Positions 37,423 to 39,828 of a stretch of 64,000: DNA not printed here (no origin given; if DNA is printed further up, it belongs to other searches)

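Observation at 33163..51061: Expanded family of four secreted Big_2 + LVIVD β-propeller proteins in a locus with hydroxyproline-pathway enzymes, a TonB receptor and a dedicated sigma factor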

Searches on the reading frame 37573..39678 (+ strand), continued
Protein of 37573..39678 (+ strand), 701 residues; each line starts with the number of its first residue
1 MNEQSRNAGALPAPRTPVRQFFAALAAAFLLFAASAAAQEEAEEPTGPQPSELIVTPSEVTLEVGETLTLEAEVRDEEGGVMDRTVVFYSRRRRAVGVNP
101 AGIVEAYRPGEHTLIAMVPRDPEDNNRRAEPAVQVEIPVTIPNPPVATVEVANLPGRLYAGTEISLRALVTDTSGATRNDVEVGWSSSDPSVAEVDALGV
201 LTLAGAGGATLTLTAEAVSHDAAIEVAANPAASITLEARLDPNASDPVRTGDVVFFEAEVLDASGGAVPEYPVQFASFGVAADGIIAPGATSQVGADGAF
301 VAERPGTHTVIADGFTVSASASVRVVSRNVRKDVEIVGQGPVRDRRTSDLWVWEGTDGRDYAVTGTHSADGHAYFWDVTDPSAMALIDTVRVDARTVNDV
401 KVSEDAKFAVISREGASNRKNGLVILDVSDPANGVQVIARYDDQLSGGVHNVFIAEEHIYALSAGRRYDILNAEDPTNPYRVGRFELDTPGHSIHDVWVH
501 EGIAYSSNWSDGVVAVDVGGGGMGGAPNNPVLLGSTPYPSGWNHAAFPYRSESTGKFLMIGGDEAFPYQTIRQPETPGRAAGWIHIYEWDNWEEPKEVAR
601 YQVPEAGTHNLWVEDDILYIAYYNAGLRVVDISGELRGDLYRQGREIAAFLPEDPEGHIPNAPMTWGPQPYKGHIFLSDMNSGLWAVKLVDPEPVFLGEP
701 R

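Call 100: search_protein_families(library=pfam, proteins=[L027:14786-15799:+, L041:15675-16580:+, L048:16749-18476:+, L056:11568-14183:+, L044:13189-14667:+], max_evalue=0.001)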
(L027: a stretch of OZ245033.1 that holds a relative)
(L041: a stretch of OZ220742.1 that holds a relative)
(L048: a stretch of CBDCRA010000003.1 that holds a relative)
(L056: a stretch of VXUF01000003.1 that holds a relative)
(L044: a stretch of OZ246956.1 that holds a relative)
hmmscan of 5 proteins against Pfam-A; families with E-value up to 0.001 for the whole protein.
L027:14786-15799:+ (337 aa): 6 families
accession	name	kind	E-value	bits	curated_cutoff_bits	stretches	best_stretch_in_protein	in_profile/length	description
PF07726.17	AAA_3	-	2.7e-62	208.9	27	1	54-187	1-131/131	ATPase family associated with various cellular activities (AAA)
PF17863.7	AAA_lid_2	-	1.1e-16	60.8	22.7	1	259-329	3-73/74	AAA lid domain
PF07728.20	AAA_5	-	6.6e-14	52.5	22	1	54-185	1-139/139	AAA domain (dynein-related subfamily)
PF20030.5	bpMoxR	-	4.5e-12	45.9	27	1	29-205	8-180/205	MoxR domain in the MoxR-vWA-beta-propeller ternary systems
PF00004.35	AAA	-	3.2e-06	28.1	21.2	1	55-169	1-112/131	ATPase family associated with various cellular activities (AAA)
PF05496.18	RuvB_N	-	2.9e-05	24.3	27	0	53-81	34-62/159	Holliday junction DNA helicase RuvB P-loop domain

L041:15675-16580:+ (301 aa): 2 families
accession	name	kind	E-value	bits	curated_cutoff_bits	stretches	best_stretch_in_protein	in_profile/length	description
PF01882.25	DUF58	-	1.9e-35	122.5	23.4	1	49-262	1-215/216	Protein of unknown function DUF58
PF13519.12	VWA_2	-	1.1e-06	29.7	27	1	86-191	1-105/107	von Willebrand factor type A domain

L048:16749-18476:+ (575 aa): 0 families

L056:11568-14183:+ (871 aa): 5 families
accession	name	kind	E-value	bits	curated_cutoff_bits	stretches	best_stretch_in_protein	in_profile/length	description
PF00092.34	VWA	-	3.2e-24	86.5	23.8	1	411-570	2-171/174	von Willebrand factor type A domain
PF13519.12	VWA_2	-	5.2e-17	62.9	27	1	411-512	1-106/107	von Willebrand factor type A domain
PF13768.12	VWA_3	-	3.2e-16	60.2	27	1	411-559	3-154/155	von Willebrand factor type A domain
PF07090.17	GATase1_like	-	2.1e-08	34.5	27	1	605-673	171-241/247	Putative glutamine amidotransferase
PF05762.20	VWA_CoxE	-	2.1e-07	31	26.4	0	57-172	48-165/222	VWA domain containing CoxE-like protein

L044:13189-14667:+ (492 aa): 0 families

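Call 102: search_protein_families(library=pfam, proteins=[L002:1098-3170:+, L011:425-2119:+, L011:3985-5700:+, L007:2347-3642:+, L020:1762-3489:+, L020:3527-4693:+, L005:15428-16141:+, L057:12090-13211:+, L057:17328-18431:+, L001:784-2439:+], max_evalue=0.001)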
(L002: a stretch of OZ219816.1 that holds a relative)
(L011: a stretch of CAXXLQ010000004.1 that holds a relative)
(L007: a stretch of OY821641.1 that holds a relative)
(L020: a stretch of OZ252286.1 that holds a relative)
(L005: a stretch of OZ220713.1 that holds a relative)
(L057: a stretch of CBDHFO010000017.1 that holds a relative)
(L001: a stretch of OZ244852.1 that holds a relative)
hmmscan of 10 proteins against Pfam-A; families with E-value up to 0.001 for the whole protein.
L002:1098-3170:+ (690 aa): 3 families
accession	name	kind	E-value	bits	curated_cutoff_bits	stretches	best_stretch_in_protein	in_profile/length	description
PF13517.12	FG-GAP_3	-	1.8e-43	147.4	26.9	6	264-323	1-61/61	FG-GAP-like repeat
PF01839.29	FG-GAP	-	4e-13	49.4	22.1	1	560-583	2-25/37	FG-GAP repeat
PF07593.17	UnbV_ASPIC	-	8.1e-10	38.9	23.4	1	611-665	1-56/68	ASPIC and UnbV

L011:425-2119:+ (564 aa): 3 families
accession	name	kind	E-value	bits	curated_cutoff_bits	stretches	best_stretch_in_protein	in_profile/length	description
PF13517.12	FG-GAP_3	-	2.1e-38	131.1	26.9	5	77-153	1-61/61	FG-GAP-like repeat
PF07593.17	UnbV_ASPIC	-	3.7e-09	36.8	23.4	1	489-543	1-56/68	ASPIC and UnbV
PF01839.29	FG-GAP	-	4.1e-07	30.2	22.1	0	438-461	2-25/37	FG-GAP repeat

L011:3985-5700:+ (571 aa): 5 families
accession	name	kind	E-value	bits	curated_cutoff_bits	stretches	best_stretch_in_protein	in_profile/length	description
PF13304.12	AAA_21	-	2.1e-18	67.9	27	1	239-315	226-303/304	AAA domain, putative AbiEii toxin, Type IV TA system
PF13175.12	AAA_15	-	1.4e-15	58.3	32.1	1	1-42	1-44/374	AAA ATPase domain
PF02463.25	SMC_N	-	1.2e-09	38.4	40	1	1-56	1-58/220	RecF/RecN/SMC N terminal domain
PF13476.12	AAA_23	-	7.9e-08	33.6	27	1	4-44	1-42/201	AAA domain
PF13555.12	AAA_29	-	0.00011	22.3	27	1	2-42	1-43/61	P-loop containing region of AAA domain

L007:2347-3642:+ (431 aa): 0 families

L020:1762-3489:+ (575 aa): 3 families
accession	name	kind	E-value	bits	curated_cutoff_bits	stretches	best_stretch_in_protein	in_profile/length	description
PF13517.12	FG-GAP_3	-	1.4e-38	131.7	26.9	5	85-161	1-61/61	FG-GAP-like repeat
PF07593.17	UnbV_ASPIC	-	7.7e-09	35.8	23.4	1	497-552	1-57/68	ASPIC and UnbV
PF01839.29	FG-GAP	-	5.2e-08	33.1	22.1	0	446-469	2-25/37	FG-GAP repeat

L020:3527-4693:+ (388 aa): 6 families
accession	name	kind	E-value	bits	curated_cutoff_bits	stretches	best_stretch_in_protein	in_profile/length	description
PF13304.12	AAA_21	-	8e-35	121.8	27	1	41-336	1-304/304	AAA domain, putative AbiEii toxin, Type IV TA system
PF02463.25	SMC_N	-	4.3e-10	39.8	40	1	19-76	2-67/220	RecF/RecN/SMC N terminal domain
PF13175.12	AAA_15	-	4.4e-10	40.2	32.1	1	19-61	3-45/374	AAA ATPase domain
PF11398.14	DUF2813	-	5.5e-06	26.4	21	0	19-60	3-43/372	Protein of unknown function (DUF2813)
PF00005.33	ABC_tran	-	9.8e-05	23.4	25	0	42-60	14-32/137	ABC transporter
PF13476.12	AAA_23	-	0.00017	22.7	27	1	22-59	2-39/201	AAA domain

L005:15428-16141:+ (237 aa): 1 family
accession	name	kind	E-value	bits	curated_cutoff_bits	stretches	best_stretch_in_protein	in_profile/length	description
PF02517.21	Rce1-like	-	2e-19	70.1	22.4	1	133-221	10-93/93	Type II CAAX prenyl endopeptidase Rce1-like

L057:12090-13211:+ (373 aa): 0 families

L057:17328-18431:+ (367 aa): 5 families
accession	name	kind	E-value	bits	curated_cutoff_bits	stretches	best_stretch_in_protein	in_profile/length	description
PF13304.12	AAA_21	-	6e-23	82.8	27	1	27-309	2-304/304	AAA domain, putative AbiEii toxin, Type IV TA system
PF02463.25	SMC_N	-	2.3e-10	40.7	40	1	4-47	2-47/220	RecF/RecN/SMC N terminal domain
PF13175.12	AAA_15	-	1.8e-09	38.2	32.1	1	4-45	3-44/374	AAA ATPase domain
PF11398.14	DUF2813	-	6.4e-07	29.5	21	0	267-336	286-353/372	Protein of unknown function (DUF2813)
PF00005.33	ABC_tran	-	0.00067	20.7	25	0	24-45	11-32/137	ABC transporter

L001:784-2439:+ (551 aa): 3 families
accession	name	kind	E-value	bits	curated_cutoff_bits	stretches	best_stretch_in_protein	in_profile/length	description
PF13517.12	FG-GAP_3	-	7.2e-37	126.2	26.9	6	126-185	1-61/61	FG-GAP-like repeat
PF01839.29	FG-GAP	-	4.2e-12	46.1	22.1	1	422-451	2-27/37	FG-GAP repeat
PF07593.17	UnbV_ASPIC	-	0.0002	21.6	23.4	1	474-529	2-64/68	ASPIC and UnbV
